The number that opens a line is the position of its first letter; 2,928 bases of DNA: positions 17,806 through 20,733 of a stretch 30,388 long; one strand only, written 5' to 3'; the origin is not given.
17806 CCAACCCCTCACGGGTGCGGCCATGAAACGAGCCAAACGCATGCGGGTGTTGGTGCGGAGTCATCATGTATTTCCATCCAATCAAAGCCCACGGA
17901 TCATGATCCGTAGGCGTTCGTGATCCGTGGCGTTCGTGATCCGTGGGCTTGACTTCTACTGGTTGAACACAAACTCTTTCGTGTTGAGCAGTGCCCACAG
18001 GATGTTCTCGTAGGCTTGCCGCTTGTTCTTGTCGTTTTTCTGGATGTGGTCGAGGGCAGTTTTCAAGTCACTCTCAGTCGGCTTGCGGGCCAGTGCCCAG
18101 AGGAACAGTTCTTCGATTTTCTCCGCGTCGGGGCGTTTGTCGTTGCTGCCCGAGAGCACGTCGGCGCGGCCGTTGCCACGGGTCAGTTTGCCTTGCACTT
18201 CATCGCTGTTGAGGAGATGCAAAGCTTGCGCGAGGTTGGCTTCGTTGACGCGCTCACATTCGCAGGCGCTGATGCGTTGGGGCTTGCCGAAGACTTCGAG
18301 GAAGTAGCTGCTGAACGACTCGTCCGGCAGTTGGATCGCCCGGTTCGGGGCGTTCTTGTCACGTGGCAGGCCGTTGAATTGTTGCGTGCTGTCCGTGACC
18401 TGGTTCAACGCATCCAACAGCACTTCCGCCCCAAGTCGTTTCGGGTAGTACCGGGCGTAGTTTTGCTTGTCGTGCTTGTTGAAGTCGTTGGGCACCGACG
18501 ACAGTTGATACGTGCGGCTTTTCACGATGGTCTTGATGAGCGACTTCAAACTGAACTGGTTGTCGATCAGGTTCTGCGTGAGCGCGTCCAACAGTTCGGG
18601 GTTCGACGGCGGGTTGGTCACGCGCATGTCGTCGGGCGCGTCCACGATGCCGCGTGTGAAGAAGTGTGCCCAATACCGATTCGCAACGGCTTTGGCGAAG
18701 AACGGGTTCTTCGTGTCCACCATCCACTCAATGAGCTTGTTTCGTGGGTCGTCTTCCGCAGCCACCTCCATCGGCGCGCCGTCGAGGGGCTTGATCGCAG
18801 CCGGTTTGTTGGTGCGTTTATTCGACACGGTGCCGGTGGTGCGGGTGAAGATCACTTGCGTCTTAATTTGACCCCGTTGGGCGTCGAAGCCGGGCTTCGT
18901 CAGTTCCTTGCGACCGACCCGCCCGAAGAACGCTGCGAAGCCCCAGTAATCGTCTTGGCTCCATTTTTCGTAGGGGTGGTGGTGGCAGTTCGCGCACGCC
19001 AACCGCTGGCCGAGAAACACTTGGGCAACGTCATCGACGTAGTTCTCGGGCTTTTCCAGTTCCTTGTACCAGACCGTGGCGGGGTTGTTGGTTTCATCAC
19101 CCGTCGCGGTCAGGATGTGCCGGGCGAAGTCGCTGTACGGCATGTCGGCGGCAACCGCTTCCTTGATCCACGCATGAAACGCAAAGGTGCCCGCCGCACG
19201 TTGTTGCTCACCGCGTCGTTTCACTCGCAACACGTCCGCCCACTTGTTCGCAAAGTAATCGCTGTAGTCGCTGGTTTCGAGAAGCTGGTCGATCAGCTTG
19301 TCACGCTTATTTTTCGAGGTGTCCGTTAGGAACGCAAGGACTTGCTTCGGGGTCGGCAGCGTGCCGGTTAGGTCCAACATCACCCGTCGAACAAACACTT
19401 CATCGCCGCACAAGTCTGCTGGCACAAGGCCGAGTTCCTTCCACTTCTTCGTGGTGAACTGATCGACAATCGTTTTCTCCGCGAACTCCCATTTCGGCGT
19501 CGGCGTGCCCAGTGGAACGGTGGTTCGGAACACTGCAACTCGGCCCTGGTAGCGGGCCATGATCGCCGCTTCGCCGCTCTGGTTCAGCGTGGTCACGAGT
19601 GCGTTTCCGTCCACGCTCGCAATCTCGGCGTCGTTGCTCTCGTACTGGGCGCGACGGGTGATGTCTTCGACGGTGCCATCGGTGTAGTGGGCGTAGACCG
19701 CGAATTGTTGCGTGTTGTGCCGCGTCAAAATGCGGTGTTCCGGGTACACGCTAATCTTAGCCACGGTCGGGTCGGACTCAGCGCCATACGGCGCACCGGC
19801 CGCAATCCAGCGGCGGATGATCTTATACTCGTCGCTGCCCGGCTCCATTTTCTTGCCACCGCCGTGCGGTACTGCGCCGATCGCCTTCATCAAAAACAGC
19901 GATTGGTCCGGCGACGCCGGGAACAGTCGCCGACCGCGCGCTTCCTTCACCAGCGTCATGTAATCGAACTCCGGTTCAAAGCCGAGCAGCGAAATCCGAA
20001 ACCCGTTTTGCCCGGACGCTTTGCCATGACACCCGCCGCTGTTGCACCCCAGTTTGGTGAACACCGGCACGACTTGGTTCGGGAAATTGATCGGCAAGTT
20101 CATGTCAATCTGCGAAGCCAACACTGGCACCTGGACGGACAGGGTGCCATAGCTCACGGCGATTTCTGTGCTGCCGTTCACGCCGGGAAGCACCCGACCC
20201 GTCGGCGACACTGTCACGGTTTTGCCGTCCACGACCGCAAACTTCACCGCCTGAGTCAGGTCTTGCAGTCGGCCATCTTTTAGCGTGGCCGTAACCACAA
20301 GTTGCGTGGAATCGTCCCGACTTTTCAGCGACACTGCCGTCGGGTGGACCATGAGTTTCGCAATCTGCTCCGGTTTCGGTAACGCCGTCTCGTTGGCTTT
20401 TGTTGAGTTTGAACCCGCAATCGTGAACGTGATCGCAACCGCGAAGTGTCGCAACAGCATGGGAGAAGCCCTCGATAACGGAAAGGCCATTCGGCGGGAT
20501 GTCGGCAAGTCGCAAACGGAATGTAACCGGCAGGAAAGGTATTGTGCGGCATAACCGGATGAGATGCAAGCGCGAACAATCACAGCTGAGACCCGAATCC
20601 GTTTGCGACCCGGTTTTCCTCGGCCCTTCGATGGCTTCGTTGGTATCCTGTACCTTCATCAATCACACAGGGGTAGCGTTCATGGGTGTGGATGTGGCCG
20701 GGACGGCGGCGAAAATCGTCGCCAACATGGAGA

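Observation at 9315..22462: A family of six intergenic hairpin elements that share an architecture (mirrored arrays of 8-10-nt periodic YACGRA units) but not a sequence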

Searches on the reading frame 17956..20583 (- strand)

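Call 8: search_protein_families(library=ncbifam, proteins=[window:17956-20583:-])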
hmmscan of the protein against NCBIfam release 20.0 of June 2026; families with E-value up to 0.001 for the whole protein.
window:17956-20583:- (875 aa): 0 families

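Call 9: search_protein_families(library=pfam, proteins=[window:17956-20583:-])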
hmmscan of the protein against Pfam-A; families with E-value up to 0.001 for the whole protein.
window:17956-20583:- (875 aa): 4 families
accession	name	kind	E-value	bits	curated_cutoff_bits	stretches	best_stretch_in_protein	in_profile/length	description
PF07583.16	PSCyt2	-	1.7e-48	165.8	29.8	1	373-556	2-207/209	Protein of unknown function (DUF1549)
PF07587.16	PSD1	-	6.7e-46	157.1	28.5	1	614-845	2-242/244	Protein of unknown function (DUF1553)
PF02368.24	Big_2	-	5.8e-08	33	22.8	1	274-341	2-64/79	Bacterial Ig-like domain (group 2)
PF07624.16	PSD2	-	0.0005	20.2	25.8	0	664-690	46-72/74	Protein of unknown function (DUF1585)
